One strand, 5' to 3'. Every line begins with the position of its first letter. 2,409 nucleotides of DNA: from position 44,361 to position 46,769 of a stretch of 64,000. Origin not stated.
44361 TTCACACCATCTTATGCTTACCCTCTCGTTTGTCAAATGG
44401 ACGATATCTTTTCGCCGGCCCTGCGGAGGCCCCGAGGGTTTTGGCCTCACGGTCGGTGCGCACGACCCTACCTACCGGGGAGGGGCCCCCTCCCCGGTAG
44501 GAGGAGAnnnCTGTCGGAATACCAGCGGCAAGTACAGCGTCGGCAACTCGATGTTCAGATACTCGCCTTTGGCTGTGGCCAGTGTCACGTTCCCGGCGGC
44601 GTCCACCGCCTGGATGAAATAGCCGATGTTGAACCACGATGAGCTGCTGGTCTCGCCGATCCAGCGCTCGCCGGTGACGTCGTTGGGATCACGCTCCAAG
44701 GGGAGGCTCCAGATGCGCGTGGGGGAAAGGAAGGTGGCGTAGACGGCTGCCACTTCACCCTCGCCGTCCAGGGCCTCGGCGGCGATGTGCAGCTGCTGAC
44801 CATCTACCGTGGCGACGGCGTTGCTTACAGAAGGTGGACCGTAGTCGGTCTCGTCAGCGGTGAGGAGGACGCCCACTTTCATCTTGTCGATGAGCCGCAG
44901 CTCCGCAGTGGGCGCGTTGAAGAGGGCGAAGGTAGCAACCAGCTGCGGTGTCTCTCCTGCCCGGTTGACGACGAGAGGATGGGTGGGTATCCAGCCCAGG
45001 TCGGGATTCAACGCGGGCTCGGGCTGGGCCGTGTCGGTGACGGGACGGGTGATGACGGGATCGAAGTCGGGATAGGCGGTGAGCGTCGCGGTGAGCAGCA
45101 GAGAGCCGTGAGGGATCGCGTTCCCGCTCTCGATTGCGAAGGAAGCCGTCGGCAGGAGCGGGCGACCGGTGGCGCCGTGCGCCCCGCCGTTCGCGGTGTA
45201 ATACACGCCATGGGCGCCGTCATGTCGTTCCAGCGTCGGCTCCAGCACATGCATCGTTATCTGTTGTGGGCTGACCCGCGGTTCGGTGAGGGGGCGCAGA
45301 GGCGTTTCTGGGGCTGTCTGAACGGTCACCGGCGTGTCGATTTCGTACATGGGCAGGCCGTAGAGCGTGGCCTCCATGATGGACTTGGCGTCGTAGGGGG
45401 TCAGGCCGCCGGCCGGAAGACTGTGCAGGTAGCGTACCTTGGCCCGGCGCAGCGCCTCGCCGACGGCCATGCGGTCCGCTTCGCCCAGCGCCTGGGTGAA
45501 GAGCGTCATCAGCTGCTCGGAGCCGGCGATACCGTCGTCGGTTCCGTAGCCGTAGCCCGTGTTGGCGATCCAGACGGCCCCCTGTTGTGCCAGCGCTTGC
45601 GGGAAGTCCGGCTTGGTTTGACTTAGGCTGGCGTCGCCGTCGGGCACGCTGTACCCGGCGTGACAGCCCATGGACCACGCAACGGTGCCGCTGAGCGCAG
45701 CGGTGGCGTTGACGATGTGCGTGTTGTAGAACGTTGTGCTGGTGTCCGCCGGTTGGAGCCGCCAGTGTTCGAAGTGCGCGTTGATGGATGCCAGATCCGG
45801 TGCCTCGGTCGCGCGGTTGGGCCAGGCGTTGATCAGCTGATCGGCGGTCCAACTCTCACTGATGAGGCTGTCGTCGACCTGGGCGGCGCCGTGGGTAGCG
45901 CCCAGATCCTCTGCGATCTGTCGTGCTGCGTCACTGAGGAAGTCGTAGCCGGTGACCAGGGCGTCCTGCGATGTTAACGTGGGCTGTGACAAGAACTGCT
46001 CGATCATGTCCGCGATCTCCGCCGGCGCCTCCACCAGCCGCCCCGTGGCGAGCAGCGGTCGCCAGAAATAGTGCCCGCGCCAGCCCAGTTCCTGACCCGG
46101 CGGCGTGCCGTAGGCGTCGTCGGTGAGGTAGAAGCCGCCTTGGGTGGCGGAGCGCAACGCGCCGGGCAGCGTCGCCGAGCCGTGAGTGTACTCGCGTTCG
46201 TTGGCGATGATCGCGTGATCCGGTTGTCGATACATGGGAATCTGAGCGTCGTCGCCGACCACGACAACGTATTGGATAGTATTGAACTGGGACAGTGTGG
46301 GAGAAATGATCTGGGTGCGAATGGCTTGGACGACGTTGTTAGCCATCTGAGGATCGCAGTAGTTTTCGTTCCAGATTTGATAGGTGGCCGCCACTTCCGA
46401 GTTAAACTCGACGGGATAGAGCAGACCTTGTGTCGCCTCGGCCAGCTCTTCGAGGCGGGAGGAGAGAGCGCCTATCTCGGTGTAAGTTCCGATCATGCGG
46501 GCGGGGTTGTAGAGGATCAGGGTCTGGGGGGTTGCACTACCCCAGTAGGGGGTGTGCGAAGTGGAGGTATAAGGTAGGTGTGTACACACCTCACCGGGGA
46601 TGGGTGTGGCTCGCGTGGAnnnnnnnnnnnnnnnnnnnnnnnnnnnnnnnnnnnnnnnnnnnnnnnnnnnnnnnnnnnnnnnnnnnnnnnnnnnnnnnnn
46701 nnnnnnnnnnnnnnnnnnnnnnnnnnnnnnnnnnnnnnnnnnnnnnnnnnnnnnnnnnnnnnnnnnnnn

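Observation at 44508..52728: Operon coupling a tandem-cyclase STAND NTPase-TPR protein to a giant secreted PPC / clan-CD peptidase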

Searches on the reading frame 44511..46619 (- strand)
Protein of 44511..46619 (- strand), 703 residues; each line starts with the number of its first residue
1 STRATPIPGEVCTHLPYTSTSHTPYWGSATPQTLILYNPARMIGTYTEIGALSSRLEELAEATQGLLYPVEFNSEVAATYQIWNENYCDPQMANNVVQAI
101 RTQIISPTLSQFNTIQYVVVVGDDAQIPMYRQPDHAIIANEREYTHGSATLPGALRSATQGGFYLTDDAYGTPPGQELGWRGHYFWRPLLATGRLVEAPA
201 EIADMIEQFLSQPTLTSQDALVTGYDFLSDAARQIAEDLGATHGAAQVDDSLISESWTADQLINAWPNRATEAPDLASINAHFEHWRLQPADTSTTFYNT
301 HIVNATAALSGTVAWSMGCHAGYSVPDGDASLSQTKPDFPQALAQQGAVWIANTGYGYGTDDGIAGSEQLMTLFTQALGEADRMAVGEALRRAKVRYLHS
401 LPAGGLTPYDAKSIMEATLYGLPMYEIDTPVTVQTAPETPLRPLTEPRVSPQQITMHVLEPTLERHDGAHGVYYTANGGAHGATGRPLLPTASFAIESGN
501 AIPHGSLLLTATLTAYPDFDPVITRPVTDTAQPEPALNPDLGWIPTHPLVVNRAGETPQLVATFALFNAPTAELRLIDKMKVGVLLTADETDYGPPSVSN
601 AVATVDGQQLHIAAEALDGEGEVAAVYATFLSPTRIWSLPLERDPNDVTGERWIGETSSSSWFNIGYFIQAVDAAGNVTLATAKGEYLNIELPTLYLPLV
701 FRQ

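Call 27: predict_structure(protein=window:44511-46619:-)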
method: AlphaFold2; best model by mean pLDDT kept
length: 703 residues; sequences in the alignment: 1
mean_pLDDT: 31.7   pTM: 0.20
mean pLDDT of the five models: 31.7, 27.3, 24.3, 23.3, 22.5
residues with pLDDT >= 90: 0; 70-90: 0; 50-70: 0; < 50: 703
segments of 3 or more residues with pLDDT < 50: 1-703
pLDDT, mean of each block of 10 residues (from residue 1): 25 25 27 32 36 38 30 28 34 39 35 31 28 28 30 31 27 32 35 35 40 35 37 37 38 34 33 34 31 32 33 31 25 31 37 34 39 42 39 35 32 32 28 26 26 24 27 29 29 27 29 26 26 28 28 30 28 28 32 37 38 41 37 29 34 27 30 33 31 25 25
secondary structure, 60 per line:
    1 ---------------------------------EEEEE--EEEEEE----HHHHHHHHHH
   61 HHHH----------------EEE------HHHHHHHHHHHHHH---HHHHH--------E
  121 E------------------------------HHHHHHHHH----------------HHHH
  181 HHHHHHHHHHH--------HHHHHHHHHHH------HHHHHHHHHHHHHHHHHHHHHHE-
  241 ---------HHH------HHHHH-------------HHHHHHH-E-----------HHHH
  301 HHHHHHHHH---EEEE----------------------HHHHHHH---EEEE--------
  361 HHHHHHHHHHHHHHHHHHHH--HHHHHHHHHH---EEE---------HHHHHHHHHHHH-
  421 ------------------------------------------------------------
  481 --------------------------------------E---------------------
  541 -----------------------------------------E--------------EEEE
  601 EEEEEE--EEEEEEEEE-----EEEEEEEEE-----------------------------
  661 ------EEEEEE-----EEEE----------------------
elements in order (helices of 4 or more, strands of 3 or more residues): E34-38 E41-46 H51-64 E81-83 H90-103 H107-111 H152-160 H177-191 H200-210 H217-238 H259-263 H277-283 H297-309 E313-316 H339-345 E349-352 H361-380 H383-392 E396-398 H408-419 E597-606 E609-617 E623-631 E667-672 E678-681

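Call 28: search_protein_representatives(protein=window:44511-46619:-)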
Query: 703 residues. Proteins with E-value up to 0.001 (for the whole library): 2602; up to 1e-10: 2096; up to 1e-30: 1366. The best 150 are listed.
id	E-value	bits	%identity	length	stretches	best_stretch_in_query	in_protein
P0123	4.7e-202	689.8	56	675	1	66-702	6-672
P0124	5.4e-197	673.0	54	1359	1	30-702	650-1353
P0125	1.3e-134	466.8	43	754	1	26-702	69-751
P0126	1.1e-124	434.1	41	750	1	4-689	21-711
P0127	7.9e-124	431.2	42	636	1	73-701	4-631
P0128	1.4e-114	400.7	41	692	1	22-702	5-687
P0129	8.1e-114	398.1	41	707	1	30-702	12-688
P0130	2.9e-111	389.7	38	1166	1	10-688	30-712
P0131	1.2e-107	377.7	42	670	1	67-700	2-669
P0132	3.6e-104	366.2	39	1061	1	28-689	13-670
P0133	7.1e-104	365.3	58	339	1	381-702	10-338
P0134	6.4e-102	358.8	50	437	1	297-703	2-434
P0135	5.2e-101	355.8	39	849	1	49-688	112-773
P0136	1.3e-96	341.3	43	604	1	33-526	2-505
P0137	1.1e-95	338.3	55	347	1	93-411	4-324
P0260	2.5e-65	237.9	38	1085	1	220-693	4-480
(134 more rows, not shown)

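Call 34: find_homologous_proteins(query=A2, max_evalue=1e-10)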
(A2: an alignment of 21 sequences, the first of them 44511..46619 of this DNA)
Query A2 (21 sequences) (703 aa, profile of the alignment): 124 proteins with E <= 1e-10 among 8000 candidates; the best 120 are listed.
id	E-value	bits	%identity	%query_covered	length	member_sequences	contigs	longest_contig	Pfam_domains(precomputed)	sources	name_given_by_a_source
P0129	3.4e-263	893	38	96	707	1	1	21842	PF01364.25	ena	-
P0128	2.3e-257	874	39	97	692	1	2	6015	PF24893.1,PF01364.25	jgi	-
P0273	1.2e-252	858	37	98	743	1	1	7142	PF01364.25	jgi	-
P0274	2.2e-252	857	41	96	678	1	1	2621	PF01364.25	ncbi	ncbi:MAG: hypothetical protein DRI48_11025, partial [Chloroflexi bacterium]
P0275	1.7e-248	844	43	96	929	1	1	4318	-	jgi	jgi:hypothetical protein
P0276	2.7e-248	844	36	95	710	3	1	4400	PF01364.25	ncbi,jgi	-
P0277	3.4e-243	827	39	96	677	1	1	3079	PF01364.25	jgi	jgi:hypothetical protein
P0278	3.8e-243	827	38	99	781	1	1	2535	PF01364.25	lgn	-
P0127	4.1e-242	823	40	90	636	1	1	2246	-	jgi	jgi:hypothetical protein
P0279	9.3e-239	812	36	99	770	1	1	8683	PF01364.25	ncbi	-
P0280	1.3e-236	805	37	95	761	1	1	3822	PF24893.1,PF01364.25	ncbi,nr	ncbi:MAG: hypothetical protein DRI77_11060 [Chloroflexi bacterium]|nr:MAG: hypothetical protein DRI7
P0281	8.2e-235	799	38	96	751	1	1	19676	PF01364.25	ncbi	-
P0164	2.2e-232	791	34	93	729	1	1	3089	PF01364.25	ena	-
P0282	6.9e-232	790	59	99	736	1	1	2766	PF01364.25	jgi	jgi:hypothetical protein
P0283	9.7e-232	789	39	99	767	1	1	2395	PF01364.25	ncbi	ncbi:MAG: hypothetical protein ACE5H9_21110, partial [Anaerolineae bacterium]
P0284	3.1e-230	784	52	98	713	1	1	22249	PF01364.25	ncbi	ncbi:MAG: hypothetical protein ACLFU8_08115, partial [Anaerolineales bacterium]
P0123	4.9e-229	780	53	90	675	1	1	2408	PF01364.25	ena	-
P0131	2.9e-228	778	38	90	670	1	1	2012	PF01364.25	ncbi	ncbi:MAG: hypothetical protein D6796_07375, partial [Caldilineae bacterium]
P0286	2.2e-227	775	36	96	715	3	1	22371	PF01364.25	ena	-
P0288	1.7e-223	762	37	95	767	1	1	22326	PF01364.25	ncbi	-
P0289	4.3e-223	760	55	93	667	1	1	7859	PF01364.25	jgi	jgi:hypothetical protein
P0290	4.4e-223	760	39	95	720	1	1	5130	PF01364.25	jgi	jgi:hypothetical protein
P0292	1.6e-214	732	49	95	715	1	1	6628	PF01364.25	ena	-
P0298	1.6e-196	673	44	99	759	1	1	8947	PF01364.25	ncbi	-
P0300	2.5e-193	662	41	77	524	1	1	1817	PF01364.25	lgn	-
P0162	1.1e-191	657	36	91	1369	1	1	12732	PF17802.8,PF01364.25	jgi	jgi:hypothetical protein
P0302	1.7e-185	636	31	96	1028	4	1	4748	PF04151.22,PF01364.25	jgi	jgi:hypothetical protein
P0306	2.5e-178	613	35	75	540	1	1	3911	PF01364.25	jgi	jgi:hypothetical protein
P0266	2.0e-176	606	30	95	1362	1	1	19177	PF04151.22,PF07705.18,PF01364.25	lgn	-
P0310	1.5e-168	580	33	87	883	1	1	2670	PF01364.25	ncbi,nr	ncbi:MAG: hypothetical protein HKN93_04510, partial [Acidimicrobiia bacterium]|nr:hypothetical prote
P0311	9.8e-168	578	31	95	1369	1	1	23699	PF04151.22,PF07705.18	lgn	-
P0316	9.3e-158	545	29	88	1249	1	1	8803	PF01364.25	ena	-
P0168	1.5e-152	527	36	77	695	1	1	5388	PF01364.25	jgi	jgi:hypothetical protein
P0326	1.9e-142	494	29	98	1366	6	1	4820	PF04151.22,PF07705.18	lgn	-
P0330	1.5e-137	478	31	77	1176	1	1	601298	-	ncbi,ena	-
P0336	4.6e-133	463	39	55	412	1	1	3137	PF01364.25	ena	-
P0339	1.4e-130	455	30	95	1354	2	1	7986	PF04151.22,PF07705.18,PF01364.25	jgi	jgi:hypothetical protein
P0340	1.6e-128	448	34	64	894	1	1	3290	PF01364.25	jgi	jgi:hypothetical protein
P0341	8.5e-128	446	34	57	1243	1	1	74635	-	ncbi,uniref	ncbi:Ig-like domain repeat protein, partial [Motilibacter aurantiacus]|uniref:Ig-like domain repeat 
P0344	2.4e-124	434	36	59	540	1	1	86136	PF01364.25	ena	-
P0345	1.1e-122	429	36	57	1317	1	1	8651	PF01364.25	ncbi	ncbi:MAG: hypothetical protein ABI573_04910 [Chloroflexota bacterium]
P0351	3.9e-109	384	29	71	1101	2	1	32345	PF01364.25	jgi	jgi:hypothetical protein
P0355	1.1e-103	366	30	72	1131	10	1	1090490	-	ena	-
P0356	1.8e-102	362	38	48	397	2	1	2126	PF01364.25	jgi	-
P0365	5.5e-94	334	36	46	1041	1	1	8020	PF02095.22,PF04862.19,PF01364.25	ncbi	ncbi:MAG: DUF642 domain-containing protein, partial [Casimicrobiaceae bacterium]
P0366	5.6e-94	334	30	58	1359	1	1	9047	PF01364.25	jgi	jgi:hypothetical protein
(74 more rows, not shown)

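Call 37: search_protein_families(library=pfam, alignment_id=A3, max_evalue=0.01)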
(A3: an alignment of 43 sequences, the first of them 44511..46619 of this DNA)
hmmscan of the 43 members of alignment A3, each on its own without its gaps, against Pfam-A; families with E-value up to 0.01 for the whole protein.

A. member 1, window:44511-46619:- (703 aa): 0 families

B. families by the number of members that match (of 43 scanned): 4 families
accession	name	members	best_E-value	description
PF01364.23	Peptidase_C25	13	1.5e-12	Peptidase family C25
PF24893.1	DUF7743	5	1.7e-07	Domain of unknown function (DUF7743)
PF25275.1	Golvesin_C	1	6.8e-13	Golvesin C-terminal domain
PF24324.1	MYND_ZMYND11_ZMYD8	1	0.0012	ZMYND11/ZMYD8, MYND zinc finger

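Call 38: search_solved_structures(query=A3, max_evalue=1, show_alignments=2)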
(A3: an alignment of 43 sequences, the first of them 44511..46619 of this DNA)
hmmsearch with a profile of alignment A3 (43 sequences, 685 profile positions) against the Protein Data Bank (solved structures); distinct sequences matched with E-value up to 1: 0.

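Call 39: find_related_loci(query=A3, collection=genome_contigs, flank=10000)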
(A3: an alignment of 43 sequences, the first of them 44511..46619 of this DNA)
Query A3 (703 aa) in genome_contigs; peptide patterns used: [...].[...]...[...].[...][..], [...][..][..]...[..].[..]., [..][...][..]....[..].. (x = any residue, [..] = any of these).
599 stretches matched a pattern (row limit reached: there are more); 564 encode a relative of the query (tblastn E <= 1e-3); the best 80 are kept; 80 distinct loci.
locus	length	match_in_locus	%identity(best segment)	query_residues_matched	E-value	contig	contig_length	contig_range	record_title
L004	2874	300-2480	60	5-703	0e+0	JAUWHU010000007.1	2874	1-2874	MAG: Thermoflexia bacterium isolate CSMAG_2276 CSMAG_2276_k141_1060625_length_2874_cov_6.5112, whole genome shotgun sequ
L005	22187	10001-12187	58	5-703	0e+0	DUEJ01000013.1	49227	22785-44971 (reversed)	MAG TPA_asm: Thermoflexia bacterium isolate G713 Contig13, whole genome shotgun sequence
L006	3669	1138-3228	56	21-702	0e+0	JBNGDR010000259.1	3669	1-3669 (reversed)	MAG: Anaerolineae bacterium isolate E05-034 bin59_IDBA_re-assembly_contigs.fa-259, whole genome shotgun sequence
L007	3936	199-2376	57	6-702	0e+0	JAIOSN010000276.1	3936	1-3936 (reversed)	MAG: Anaerolineae bacterium isolate SMBSF45 bin_27_k127_934864, whole genome shotgun sequence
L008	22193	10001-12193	52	5-702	0e+0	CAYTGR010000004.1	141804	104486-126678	MAG TPA_asm: uncultured Anaerolineales bacterium isolate binchicken_co20_429 genome assembly, contig: NODE_305_length_14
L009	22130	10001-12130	50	4-703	0e+0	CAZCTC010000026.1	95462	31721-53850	MAG TPA_asm: uncultured Anaerolineales bacterium isolate binchicken_co20_433 genome assembly, contig: NODE_602_length_95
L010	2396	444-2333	55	5-598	0e+0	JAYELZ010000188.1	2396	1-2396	MAG: Chloroflexota bacterium isolate MAG094 MAG094_188, whole genome shotgun sequence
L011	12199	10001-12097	50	31-702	0e+0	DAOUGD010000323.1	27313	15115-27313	MAG TPA_asm: Anaerolineae bacterium isolate R24_97 k131_694345, whole genome shotgun sequence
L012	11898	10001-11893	51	1-601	3e-172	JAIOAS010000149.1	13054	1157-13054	MAG: Chloroflexota bacterium isolate S1bins155 c_000000000149, whole genome shotgun sequence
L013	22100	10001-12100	44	12-703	2e-164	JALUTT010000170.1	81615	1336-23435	MAG: Anaerolineae bacterium isolate 128-326_maxbin2_scaf2bin.035 128-326_scaffold_86_c1, whole genome shotgun sequence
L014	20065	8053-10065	44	31-702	7e-162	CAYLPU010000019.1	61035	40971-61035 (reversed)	MAG TPA_asm: uncultured Anaerolineales bacterium isolate binchicken_co243_290 genome assembly, contig: NODE_273_length_6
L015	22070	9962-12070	43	1-703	7e-158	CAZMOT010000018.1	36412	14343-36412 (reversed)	MAG TPA_asm: uncultured Anaerolineales bacterium isolate SRP068000_co2_90 genome assembly, contig: NODE_495_length_36412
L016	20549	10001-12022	42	27-703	7e-154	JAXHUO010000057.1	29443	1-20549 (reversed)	MAG: Chloroflexota bacterium isolate MAG53_tar_biofilm MAG53_57, whole genome shotgun sequence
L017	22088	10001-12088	50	31-703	0e+0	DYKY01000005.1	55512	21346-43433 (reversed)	MAG TPA_asm: Thermoflexus sp. isolate SulCav_AS07-7_59_19 SulCav_AS07_7_468_length_55512_cov_9_284022, whole genome shot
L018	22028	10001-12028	43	12-685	5e-147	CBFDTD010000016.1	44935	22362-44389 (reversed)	MAG TPA_asm: uncultured bacterium isolate SRR6823440_binner13_Refined_23 genome assembly, contig: ERZ650341.249, whole g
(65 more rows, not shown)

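Call 48: predict_structure(alignment_id=A3)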
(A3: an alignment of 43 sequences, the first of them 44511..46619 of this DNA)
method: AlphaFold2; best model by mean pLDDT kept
length: 703 residues; sequences in the alignment: 43
mean_pLDDT: 91.8   pTM: 0.92
mean pLDDT of the five models: 91.8, 91.1, 90.4, 89.6, 88.9
residues with pLDDT >= 90: 552; 70-90: 117; 50-70: 28; < 50: 6
segments of 3 or more residues with pLDDT < 50: 1-3, 447-449
pLDDT, mean of each block of 10 residues (from residue 1): 51 78 93 97 90 97 98 97 94 98 97 98 96 93 89 93 97 91 91 93 94 97 94 96 89 96 97 96 95 95 96 96 92 91 95 94 91 96 97 94 92 97 97 72 57 85 93 93 92 90 94 97 87 86 93 90 96 97 90 92 93 96 95 96 96 93 91 95 91 75 65
secondary structure, 60 per line:
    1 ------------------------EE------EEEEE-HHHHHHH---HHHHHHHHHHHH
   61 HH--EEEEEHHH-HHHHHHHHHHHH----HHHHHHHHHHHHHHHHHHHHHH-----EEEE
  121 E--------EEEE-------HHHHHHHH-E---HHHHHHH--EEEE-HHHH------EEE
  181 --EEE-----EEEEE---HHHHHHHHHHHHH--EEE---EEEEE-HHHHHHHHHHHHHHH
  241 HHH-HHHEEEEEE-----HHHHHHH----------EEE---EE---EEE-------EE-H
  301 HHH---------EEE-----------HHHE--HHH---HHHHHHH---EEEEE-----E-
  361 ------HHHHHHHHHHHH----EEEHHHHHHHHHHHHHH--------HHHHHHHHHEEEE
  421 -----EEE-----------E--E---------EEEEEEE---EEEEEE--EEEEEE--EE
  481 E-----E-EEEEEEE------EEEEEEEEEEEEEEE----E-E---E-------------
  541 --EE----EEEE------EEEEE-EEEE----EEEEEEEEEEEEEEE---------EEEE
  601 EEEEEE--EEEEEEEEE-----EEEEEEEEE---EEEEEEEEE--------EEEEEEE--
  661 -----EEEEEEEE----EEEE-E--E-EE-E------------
elements in order (helices of 4 or more, strands of 3 or more residues): E33-37 H39-45 H49-62 E65-69 H74-85 H90-111 E117-121 E130-133 H141-148 H154-160 E163-166 H168-171 E178-180 E183-185 E191-195 H199-211 E214-216 E220-224 H226-243 E248-253 H259-265 E276-278 E287-289 H300-303 E313-315 H339-345 E349-353 H367-378 E383-385 H386-399 H408-416 E417-420 E426-428 E453-459 E463-468 E471-476 E479-481 E489-495 E502-516 E549-552 E559-563 E565-568 E573-587 E597-606 E609-617 E623-631 E635-643 E652-658 E666-673 E678-681
